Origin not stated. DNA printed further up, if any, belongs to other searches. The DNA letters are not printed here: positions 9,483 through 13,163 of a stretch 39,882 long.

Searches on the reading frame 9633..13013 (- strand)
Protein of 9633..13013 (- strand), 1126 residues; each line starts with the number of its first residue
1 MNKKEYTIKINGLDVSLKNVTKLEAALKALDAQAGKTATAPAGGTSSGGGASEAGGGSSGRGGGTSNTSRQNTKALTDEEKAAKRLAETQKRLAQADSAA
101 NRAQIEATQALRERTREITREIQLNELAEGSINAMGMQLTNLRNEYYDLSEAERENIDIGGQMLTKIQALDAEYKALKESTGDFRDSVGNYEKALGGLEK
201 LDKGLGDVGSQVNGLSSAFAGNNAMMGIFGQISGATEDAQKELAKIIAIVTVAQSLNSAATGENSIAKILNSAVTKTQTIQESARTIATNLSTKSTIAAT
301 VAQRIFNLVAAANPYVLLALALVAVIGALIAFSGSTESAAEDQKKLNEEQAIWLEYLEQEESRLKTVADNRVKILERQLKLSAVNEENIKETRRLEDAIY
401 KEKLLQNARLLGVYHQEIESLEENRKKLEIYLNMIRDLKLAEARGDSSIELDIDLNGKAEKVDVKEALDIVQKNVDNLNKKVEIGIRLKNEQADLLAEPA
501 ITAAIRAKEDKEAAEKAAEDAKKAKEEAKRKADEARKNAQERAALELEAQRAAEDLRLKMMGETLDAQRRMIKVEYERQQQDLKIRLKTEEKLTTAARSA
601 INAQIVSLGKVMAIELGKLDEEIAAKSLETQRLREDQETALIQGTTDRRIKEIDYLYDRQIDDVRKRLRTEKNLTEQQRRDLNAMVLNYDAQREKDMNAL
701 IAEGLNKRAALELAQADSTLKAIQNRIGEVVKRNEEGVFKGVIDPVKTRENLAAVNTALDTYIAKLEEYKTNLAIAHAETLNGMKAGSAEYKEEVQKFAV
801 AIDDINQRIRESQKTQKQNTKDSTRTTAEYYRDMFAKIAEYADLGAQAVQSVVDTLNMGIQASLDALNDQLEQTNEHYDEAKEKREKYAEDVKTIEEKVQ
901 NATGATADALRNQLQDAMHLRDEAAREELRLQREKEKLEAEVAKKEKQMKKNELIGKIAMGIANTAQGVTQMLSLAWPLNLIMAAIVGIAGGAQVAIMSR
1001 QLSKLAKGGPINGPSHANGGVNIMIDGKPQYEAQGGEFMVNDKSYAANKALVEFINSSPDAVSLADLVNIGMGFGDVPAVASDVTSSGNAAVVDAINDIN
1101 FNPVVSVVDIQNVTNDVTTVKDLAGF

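Call 11: search_protein_families(library=pfam, proteins=[window:9633-13013:-], max_evalue=0.01)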
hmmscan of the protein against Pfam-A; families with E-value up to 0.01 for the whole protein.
window:9633-13013:- (1126 aa): 0 families

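Call 12: search_protein_families(library=phrogs, proteins=[window:9633-13013:-], max_evalue=0.001)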
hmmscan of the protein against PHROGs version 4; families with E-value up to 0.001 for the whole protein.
window:9633-13013:- (1126 aa): 2 families
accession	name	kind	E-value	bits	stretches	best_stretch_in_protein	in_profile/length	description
phrog_20660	-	tail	1.3e-06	28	1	66-217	57-209/1106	tail length tape measure protein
phrog_38258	-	unknown function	0.00021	21.2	1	273-339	136-202/427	-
